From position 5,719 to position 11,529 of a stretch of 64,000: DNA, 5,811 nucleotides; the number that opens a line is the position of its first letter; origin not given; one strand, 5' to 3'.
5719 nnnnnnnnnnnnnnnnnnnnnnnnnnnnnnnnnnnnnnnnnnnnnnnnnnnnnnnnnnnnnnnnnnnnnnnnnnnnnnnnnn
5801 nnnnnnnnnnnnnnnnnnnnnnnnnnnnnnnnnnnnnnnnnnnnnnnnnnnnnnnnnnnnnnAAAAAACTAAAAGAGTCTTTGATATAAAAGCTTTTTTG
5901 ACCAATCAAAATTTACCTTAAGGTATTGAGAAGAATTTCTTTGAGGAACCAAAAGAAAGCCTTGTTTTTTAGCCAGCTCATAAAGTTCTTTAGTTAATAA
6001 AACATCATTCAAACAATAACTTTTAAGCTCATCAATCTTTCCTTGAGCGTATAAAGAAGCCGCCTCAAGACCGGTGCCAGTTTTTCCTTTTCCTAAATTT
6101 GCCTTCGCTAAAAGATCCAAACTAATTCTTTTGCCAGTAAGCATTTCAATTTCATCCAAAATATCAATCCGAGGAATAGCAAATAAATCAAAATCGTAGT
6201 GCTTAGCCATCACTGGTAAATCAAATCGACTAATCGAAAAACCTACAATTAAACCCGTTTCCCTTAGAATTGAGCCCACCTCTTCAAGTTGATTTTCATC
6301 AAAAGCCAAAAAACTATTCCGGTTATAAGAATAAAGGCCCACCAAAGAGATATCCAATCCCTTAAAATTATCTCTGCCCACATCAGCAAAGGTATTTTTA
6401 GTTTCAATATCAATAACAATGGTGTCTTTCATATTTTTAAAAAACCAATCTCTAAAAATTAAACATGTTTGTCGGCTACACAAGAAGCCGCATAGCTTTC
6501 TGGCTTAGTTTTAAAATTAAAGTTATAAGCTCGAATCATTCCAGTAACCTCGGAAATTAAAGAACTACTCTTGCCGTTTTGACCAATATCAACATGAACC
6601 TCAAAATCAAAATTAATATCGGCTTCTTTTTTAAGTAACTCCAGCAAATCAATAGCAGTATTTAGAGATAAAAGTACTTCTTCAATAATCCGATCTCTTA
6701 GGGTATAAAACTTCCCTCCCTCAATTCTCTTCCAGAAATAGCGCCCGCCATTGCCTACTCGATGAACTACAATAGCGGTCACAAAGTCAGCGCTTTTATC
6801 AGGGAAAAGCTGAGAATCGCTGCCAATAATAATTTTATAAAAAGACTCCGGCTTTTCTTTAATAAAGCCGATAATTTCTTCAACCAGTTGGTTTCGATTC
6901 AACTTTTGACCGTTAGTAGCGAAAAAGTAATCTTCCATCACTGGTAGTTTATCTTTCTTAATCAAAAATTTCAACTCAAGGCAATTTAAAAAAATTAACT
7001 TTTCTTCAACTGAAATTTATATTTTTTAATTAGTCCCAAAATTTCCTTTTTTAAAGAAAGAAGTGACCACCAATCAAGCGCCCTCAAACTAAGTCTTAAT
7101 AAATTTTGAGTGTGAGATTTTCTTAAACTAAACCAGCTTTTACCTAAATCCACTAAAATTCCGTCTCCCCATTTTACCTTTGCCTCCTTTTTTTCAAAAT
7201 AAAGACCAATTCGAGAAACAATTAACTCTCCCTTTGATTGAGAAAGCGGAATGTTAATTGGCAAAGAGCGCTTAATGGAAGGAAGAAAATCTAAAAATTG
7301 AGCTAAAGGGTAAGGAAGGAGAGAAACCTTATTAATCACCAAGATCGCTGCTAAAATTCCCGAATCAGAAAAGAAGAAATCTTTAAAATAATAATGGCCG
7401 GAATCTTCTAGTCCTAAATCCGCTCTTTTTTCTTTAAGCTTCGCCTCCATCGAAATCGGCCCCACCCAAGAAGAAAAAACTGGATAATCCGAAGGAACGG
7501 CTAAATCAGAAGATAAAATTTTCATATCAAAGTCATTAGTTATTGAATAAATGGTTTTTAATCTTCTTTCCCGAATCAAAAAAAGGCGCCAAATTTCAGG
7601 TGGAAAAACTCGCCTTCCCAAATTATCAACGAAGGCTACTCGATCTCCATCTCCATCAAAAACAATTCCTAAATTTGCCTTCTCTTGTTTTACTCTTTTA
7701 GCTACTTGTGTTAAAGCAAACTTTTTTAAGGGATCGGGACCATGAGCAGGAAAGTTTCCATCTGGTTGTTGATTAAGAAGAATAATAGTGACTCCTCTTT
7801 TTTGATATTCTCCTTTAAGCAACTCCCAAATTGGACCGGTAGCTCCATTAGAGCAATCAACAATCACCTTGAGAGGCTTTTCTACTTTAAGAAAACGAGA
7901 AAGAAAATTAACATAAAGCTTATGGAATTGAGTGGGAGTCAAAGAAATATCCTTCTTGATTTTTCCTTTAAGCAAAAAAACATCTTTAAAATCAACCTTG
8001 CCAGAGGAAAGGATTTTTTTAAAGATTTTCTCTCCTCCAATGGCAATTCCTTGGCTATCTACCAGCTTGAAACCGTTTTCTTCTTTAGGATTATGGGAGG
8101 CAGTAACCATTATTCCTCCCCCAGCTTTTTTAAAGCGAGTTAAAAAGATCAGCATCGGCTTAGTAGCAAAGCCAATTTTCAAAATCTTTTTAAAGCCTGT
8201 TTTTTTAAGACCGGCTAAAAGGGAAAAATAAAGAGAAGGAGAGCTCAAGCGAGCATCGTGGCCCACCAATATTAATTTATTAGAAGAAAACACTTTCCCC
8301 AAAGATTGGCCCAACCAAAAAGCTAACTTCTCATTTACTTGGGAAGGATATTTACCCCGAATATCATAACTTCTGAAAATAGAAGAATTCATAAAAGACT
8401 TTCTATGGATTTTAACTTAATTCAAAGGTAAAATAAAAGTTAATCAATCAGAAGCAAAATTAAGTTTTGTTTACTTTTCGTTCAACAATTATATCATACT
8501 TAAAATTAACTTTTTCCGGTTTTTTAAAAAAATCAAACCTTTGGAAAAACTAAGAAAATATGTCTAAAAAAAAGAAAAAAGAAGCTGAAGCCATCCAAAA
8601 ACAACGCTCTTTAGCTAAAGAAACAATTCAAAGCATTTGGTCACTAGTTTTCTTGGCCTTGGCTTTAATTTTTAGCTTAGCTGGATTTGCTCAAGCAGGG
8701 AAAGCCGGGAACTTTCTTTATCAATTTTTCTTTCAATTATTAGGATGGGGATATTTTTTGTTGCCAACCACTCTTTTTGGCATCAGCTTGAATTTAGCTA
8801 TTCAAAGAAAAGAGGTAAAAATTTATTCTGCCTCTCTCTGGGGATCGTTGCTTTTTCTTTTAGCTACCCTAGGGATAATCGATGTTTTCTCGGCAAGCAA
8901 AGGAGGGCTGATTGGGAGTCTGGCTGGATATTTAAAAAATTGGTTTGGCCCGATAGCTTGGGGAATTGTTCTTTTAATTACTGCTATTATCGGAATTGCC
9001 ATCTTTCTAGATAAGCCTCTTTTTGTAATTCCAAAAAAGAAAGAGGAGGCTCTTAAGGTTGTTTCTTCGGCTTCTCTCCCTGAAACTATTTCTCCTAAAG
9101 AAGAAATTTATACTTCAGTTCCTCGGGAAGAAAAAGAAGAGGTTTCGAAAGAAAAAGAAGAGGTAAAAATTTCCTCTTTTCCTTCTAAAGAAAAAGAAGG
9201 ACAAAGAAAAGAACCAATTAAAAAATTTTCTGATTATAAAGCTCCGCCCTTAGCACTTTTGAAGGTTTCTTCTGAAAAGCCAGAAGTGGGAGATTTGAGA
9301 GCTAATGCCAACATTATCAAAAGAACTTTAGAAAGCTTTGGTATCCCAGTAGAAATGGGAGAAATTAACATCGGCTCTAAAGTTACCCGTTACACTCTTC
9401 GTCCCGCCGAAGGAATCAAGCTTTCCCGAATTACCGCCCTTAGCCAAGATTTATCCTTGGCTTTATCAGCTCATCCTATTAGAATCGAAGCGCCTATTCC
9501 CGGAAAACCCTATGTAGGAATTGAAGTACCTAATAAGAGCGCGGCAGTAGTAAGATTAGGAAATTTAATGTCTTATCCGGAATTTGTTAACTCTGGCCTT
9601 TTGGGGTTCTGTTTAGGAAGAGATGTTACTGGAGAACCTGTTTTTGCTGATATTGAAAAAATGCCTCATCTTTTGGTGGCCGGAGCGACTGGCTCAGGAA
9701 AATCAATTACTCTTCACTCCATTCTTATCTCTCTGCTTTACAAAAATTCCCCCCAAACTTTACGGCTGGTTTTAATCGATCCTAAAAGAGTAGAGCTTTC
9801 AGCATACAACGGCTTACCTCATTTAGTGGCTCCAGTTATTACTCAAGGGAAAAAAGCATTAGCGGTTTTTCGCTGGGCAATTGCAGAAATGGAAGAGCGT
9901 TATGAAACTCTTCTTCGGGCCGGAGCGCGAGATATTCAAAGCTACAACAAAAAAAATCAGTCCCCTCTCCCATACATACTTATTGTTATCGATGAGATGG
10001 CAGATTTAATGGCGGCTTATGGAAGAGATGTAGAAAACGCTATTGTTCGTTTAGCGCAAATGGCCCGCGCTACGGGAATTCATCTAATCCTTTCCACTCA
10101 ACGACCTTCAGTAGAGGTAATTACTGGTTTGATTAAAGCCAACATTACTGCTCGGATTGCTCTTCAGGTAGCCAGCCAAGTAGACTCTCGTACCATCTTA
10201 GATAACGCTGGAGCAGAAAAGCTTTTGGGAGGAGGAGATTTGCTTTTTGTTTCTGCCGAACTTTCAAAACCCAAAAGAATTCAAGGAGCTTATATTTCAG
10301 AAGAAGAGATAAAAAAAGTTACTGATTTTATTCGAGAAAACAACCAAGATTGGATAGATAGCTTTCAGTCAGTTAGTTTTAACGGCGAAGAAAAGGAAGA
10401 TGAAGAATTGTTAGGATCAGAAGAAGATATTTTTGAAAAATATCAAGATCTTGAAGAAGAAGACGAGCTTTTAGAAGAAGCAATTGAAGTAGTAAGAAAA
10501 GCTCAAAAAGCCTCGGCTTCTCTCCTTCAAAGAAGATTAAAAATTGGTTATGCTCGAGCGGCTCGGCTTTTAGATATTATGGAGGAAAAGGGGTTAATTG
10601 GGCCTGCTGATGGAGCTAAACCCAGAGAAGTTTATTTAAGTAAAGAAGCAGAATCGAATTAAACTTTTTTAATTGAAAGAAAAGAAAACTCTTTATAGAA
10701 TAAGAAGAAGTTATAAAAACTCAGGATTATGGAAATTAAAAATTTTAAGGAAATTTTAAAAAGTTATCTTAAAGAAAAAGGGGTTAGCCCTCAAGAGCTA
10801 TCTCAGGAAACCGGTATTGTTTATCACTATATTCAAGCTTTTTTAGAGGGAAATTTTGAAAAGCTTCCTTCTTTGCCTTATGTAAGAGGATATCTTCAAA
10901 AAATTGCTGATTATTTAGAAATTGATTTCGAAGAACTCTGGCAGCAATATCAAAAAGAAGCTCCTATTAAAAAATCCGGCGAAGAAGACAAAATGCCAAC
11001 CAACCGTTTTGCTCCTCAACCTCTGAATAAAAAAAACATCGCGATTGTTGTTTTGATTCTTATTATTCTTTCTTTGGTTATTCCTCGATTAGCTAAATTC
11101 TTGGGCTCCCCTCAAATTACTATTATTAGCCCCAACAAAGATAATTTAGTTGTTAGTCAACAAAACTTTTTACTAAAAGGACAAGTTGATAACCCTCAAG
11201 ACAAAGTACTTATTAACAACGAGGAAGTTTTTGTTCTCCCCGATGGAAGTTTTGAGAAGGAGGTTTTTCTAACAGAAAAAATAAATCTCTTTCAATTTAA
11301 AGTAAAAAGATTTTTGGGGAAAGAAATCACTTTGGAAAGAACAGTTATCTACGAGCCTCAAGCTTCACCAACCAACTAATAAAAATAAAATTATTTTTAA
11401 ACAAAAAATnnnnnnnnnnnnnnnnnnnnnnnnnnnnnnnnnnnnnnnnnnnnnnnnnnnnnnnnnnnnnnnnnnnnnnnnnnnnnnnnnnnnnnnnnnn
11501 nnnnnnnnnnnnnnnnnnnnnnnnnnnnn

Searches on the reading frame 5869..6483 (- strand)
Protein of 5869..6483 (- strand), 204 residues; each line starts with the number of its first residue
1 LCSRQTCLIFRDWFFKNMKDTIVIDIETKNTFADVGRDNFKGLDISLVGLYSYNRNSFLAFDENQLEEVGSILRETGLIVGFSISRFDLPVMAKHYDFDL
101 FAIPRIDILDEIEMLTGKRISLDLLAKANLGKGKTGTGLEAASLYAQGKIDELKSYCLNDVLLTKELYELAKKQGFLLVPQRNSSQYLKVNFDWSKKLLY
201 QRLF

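Call 52: search_protein_families(library=pfam, proteins=[window:5869-6483:-])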
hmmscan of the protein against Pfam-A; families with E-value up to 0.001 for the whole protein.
window:5869-6483:- (204 aa): 2 families
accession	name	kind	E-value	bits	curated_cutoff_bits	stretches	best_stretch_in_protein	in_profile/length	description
PF10108.15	DNA_pol_B_exo2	-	1.7e-06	28.3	24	1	105-168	105-170/213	Predicted 3'-5' exonuclease related to the exonuclease domain of PolB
PF13482.12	RNase_H_2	-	2.4e-05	24.8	22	1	41-170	14-163/165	RNase_H superfamily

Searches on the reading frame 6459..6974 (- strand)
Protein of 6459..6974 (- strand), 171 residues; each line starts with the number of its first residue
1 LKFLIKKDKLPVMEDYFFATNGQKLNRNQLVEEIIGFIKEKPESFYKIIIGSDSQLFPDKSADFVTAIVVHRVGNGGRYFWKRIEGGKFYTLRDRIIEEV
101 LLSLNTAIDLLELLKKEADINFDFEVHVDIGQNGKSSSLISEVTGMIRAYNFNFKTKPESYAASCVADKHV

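Call 52: search_protein_families(library=pfam, proteins=[window:6459-6974:-])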
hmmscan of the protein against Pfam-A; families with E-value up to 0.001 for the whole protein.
window:6459-6974:- (171 aa): 1 family
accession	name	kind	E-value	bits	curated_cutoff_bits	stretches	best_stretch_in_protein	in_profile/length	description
PF04308.18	RNaseH_like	-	7.7e-45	152.8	25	1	29-170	1-143/145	Ribonuclease H-like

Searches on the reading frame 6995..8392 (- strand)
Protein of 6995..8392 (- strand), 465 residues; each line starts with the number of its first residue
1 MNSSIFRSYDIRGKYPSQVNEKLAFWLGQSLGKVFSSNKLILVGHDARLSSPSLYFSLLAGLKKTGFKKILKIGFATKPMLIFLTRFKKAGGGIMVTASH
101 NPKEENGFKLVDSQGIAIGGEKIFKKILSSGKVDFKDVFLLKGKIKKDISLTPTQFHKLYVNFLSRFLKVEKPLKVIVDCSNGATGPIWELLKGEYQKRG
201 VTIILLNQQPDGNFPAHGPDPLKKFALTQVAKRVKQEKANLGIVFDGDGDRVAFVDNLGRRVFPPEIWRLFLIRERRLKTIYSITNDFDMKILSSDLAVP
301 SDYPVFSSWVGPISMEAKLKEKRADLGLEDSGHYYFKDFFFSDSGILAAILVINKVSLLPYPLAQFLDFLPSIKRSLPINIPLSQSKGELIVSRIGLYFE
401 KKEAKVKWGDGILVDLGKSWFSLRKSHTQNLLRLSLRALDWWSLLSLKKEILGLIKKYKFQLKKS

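Call 52: search_protein_families(library=pfam, proteins=[window:6995-8392:-])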
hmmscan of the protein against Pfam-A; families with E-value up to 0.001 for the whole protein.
window:6995-8392:- (465 aa): 3 families
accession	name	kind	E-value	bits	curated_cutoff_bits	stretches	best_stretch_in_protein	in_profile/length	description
PF02878.22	PGM_PMM_I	-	1.4e-30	106.2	22.5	1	5-122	3-123/138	Phosphoglucomutase/phosphomannomutase, alpha/beta/alpha domain I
PF02879.22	PGM_PMM_II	-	4.8e-20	72.5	29.3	1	160-259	3-103/103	Phosphoglucomutase/phosphomannomutase, alpha/beta/alpha domain II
PF02880.22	PGM_PMM_III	-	6e-08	33.2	20.7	1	304-366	45-107/115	Phosphoglucomutase/phosphomannomutase, alpha/beta/alpha domain III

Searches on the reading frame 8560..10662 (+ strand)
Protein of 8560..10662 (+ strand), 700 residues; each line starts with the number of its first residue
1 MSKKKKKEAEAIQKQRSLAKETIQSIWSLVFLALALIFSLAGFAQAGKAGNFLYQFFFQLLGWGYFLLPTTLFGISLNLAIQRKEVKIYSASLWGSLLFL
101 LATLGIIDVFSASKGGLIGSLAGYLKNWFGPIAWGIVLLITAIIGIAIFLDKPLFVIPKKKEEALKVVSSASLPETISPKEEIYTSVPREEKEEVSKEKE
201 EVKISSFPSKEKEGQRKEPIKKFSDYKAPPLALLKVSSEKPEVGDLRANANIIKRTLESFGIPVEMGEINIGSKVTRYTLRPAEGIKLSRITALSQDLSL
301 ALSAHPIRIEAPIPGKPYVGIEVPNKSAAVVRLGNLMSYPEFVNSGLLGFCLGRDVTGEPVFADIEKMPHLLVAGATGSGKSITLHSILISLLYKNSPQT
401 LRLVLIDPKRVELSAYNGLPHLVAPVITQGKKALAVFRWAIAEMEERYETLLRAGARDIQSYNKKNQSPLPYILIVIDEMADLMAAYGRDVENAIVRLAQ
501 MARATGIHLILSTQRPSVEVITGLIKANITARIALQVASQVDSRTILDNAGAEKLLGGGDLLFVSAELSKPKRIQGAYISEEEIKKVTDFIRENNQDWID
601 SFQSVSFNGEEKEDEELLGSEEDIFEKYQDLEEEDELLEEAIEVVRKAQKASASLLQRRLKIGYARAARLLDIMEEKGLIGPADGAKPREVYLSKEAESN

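Call 52: search_protein_families(library=pfam, proteins=[window:8560-10662:+])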
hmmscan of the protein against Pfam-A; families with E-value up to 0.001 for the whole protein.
window:8560-10662:+ (700 aa): 7 families
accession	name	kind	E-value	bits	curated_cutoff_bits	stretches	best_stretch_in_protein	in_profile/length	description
PF01580.24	FtsK_SpoIIIE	-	4e-56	190.4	24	1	347-518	17-221/221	FtsK/SpoIIIE family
PF09397.16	FtsK_gamma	-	3.3e-27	94.4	30.6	1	632-693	1-62/63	Ftsk gamma domain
PF17854.6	FtsK_alpha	-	3.8e-26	91.6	22.9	1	229-325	2-101/101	FtsK alpha domain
PF13491.11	FtsK_4TM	-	4.7e-06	26.8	23.1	1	46-153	47-162/171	4TM region of DNA translocase FtsK/SpoIIIE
PF01935.23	DUF87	-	8.9e-06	26.4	23.2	1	359-410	12-62/220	Helicase HerA, central domain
PF20703.3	nSTAND1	-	2.4e-05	24.6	27.1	1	352-511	17-157/379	Novel STAND NTPase 1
PF13401.12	AAA_22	-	0.00012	22.9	27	1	370-515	7-124/130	AAA domain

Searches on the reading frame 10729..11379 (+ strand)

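Call 19: search_protein_families(library=pfam, proteins=[window:10729-11379:+])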
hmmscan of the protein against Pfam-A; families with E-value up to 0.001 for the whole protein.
window:10729-11379:+ (216 aa): 4 families
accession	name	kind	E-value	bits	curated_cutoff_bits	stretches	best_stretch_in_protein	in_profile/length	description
PF13413.12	HTH_25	-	9e-13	48.3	24.6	1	16-69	8-61/62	Helix-turn-helix domain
PF09136.16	Glucodextran_B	-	4.6e-08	33.3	27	1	128-207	1-80/83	Glucodextranase, domain B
PF13443.12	HTH_26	-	5.1e-05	23.9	22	1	10-70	2-57/63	Cro/C1-type HTH DNA-binding domain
PF12844.13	HTH_19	-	0.00032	21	30.2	1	9-75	3-63/64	Helix-turn-helix domain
